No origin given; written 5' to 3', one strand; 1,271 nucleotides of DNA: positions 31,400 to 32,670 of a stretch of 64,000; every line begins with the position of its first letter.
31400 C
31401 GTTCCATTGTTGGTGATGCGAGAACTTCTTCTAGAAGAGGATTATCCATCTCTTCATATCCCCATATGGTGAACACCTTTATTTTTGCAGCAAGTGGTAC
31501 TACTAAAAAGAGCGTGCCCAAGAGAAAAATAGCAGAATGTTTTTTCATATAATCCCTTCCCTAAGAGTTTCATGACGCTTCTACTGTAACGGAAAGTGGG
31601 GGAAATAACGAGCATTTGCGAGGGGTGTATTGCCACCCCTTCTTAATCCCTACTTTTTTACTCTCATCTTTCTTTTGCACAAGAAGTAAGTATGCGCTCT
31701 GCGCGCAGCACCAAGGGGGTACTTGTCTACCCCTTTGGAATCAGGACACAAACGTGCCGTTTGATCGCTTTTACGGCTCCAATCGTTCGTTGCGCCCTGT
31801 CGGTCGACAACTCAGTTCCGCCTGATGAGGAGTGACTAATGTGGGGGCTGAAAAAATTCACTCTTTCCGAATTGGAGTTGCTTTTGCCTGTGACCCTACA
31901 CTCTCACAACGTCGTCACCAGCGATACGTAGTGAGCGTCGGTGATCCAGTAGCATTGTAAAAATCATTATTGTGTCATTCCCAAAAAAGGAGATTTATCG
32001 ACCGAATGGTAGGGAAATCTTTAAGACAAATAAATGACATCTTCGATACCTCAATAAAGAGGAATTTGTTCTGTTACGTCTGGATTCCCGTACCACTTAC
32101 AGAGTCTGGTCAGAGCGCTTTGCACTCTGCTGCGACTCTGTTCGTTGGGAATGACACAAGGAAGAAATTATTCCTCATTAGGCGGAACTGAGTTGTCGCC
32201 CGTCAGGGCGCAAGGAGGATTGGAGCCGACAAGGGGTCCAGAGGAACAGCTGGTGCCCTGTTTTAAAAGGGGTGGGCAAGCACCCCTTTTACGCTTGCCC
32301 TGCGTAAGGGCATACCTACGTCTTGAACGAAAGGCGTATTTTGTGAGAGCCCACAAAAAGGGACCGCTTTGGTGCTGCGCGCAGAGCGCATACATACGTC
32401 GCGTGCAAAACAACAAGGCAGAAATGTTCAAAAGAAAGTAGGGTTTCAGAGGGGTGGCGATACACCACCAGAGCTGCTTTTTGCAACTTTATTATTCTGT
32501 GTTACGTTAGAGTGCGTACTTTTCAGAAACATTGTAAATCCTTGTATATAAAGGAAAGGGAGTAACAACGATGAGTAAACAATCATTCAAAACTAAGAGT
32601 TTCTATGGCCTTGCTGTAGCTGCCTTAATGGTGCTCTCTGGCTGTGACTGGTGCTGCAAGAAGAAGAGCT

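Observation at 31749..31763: Compensatory base-pair substitutions between two repeat copies preserve a hairpin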

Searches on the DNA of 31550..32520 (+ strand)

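Call 39: search_rna_families(source=window, start=31550, end=32520, threshold=evalue, max_evalue=10)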
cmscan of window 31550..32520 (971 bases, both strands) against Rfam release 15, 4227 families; matches with E-value up to 10: 4.
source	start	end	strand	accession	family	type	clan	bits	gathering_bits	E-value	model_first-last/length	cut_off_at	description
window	32243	32279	-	RF01345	CRISPR-DR35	Gene; CRISPR;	-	18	35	1.7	1-36/36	no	CRISPR RNA direct repeat element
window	31710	31739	+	RF03126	L20-Deltaproteobacteria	Cis-reg; leader;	-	15.7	42.8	3.4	9-36/59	no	L20-Deltaproteobacteria ribosomal protein leader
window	31620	31752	-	RF00166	PrrB_RsmZ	Gene; sRNA;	CL00106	15.5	44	0.52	1-133/133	no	PrrB/RsmZ RNA family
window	32174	32217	+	RF03156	L31-Firmicutes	Cis-reg; leader;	CL00118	13.5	33.3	7.4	1-32/32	no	L31-Firmicutes ribosomal protein leader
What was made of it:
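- On Rfam RNA families (any): On element A only chance-level matches, E of at least 0.5 (call 39).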

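Call 69: search_dna_similar(query=window:31600-32480:+, collection=plasmids, mode=distant, max_rows=10)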
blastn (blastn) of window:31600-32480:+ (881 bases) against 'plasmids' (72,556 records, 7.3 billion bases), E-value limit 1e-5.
No match.

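Call 70: search_dna_similar(query=window:31600-32480:+, collection=phages, mode=distant, max_rows=10)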
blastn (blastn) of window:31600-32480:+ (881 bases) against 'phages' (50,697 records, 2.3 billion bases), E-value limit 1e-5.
No match.

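Call 88: build_rna_model(alignment_id=A8)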
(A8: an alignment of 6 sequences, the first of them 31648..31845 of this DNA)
Model R1 built from alignment A8 (6 sequences, 225 columns); structure: RNAalifold consensus.
model positions 204; base pairs 41; branch points 5; effective number of sequences 1.87; information 0.59 bits per position. Calibrated on 0.2 Mb of random sequence (short: E-values are rough).
structure used (alignment columns):
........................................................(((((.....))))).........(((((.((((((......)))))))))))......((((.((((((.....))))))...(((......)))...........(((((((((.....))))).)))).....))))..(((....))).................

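Call 89: search_with_rna_model(model_id=R1, sources=[window, L008, L018, L020, L022, L023, L028, L029, L032, L033, L035], max_evalue=1, make_alignment=true)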
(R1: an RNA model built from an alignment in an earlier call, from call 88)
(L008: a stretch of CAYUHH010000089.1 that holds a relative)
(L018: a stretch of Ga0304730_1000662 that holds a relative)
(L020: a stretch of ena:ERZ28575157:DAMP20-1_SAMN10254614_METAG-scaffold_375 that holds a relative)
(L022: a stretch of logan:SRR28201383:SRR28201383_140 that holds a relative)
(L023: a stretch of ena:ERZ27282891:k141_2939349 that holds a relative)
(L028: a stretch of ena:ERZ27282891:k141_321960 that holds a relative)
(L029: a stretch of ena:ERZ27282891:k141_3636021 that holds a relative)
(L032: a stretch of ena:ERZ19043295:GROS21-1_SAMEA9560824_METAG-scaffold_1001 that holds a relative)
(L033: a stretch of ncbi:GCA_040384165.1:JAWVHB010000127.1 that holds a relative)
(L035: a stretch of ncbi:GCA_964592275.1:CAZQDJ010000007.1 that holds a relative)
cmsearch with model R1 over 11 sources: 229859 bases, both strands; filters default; matches with E-value up to 1: 22.
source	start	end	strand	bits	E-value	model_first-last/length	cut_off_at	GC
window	31642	31845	+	214.5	2.9e-52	1-204/204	no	0.5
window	48257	48459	+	208.7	8.5e-51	1-204/204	no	0.47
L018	7080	7274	-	182.9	2.7e-44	1-204/204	no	0.49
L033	10829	11022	+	180.8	9.5e-44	1-204/204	no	0.43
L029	12510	12722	+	173.9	5.2e-42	1-204/204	no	0.51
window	48457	48668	-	163.7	1.9e-39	1-204/204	no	0.55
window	32158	32366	-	116.5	1.7e-27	1-204/204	no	0.54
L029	12834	13045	-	98.2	6.7e-23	1-204/204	no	0.5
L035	9847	10060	+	92.2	2.2e-21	1-204/204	no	0.45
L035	10208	10434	-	78.6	6.2e-18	1-204/204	no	0.48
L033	11087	11320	-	62.7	6.4e-14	1-204/204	no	0.44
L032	11211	11466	-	59.7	3.6e-13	1-204/204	no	0.46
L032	10883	11126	+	53.3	1.5e-11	1-204/204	no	0.43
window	38887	39056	-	48.2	2.9e-10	1-204/204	no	0.52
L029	1636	1821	-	40.8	2.1e-08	1-204/204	no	0.4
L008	2953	3169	+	30.3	9.7e-06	1-204/204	no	0.46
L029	1621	1710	+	18.6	0.0086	1-204/204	no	0.39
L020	10009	10071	+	12.1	0.37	1-204/204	no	0.33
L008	2901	2950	-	11.9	0.43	1-204/204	no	0.26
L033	295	369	-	11.5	0.55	1-204/204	no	0.31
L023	11811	11868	+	11.4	0.58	1-204/204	no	0.29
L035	8412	8478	+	11.4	0.58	1-204/204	no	0.3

Alignment A9: 22 matches aligned to the model, 393 columns, each read 5' to 3' on its own strand. Consensus structure (alignment columns), stored with it:
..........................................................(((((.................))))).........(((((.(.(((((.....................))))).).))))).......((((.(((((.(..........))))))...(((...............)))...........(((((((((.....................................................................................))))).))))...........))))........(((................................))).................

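Call 90: search_with_rna_model(model_id=R1, sources=[window, L008, L018, L029, L032, L033, L035], max_evalue=0.0001, make_alignment=true)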
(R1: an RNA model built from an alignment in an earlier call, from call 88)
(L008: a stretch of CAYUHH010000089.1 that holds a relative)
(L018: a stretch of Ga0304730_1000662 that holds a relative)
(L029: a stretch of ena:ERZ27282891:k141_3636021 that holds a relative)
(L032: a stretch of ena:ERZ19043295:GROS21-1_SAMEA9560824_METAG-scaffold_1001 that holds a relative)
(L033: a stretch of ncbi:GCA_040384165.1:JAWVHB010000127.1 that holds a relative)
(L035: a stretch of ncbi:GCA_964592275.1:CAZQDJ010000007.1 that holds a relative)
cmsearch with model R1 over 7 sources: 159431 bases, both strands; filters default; matches with E-value up to 0.0001: 16.
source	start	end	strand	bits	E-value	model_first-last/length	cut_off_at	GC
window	31642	31845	+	214.5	2e-52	1-204/204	no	0.5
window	48257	48459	+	208.7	5.9e-51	1-204/204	no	0.47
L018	7080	7274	-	182.9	1.9e-44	1-204/204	no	0.49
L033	10829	11022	+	180.8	6.6e-44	1-204/204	no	0.43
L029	12510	12722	+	173.9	3.6e-42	1-204/204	no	0.51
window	48457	48668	-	163.7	1.3e-39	1-204/204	no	0.55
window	32158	32366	-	116.5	1.2e-27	1-204/204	no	0.54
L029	12834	13045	-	98.2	4.7e-23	1-204/204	no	0.5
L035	9847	10060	+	92.2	1.6e-21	1-204/204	no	0.45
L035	10208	10434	-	78.6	4.3e-18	1-204/204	no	0.48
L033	11087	11320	-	62.7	4.4e-14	1-204/204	no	0.44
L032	11211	11466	-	59.7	2.5e-13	1-204/204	no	0.46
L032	10883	11126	+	53.3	1.1e-11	1-204/204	no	0.43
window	38887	39056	-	48.2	2e-10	1-204/204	no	0.52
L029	1636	1821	-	40.8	1.5e-08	1-204/204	no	0.4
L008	2953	3169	+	30.3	6.7e-06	1-204/204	no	0.46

Alignment A10: 16 matches aligned to the model, 366 columns, each read 5' to 3' on its own strand. Consensus structure (alignment columns), stored with it:
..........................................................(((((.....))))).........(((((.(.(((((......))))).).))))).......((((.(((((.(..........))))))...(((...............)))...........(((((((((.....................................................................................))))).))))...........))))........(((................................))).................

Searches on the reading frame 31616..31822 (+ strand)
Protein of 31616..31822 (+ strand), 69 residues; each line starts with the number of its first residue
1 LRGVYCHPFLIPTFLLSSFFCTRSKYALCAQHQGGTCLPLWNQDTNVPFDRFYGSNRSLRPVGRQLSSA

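Call 45: find_homologous_proteins(query=A3, max_evalue=0.1)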
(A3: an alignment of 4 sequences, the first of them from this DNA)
Query A3 (4 sequences): 124 candidates shared short words with the query, none scored E <= 0.1.
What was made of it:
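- A pseudo-ORF profile finds nothing among 5.8 billion proteins (call 45).
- Tried and rejected: Retrieval of more copies through spurious ORFs: a profile of the frame that stays open across the arms found no protein at E<=0.1 (call 45).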
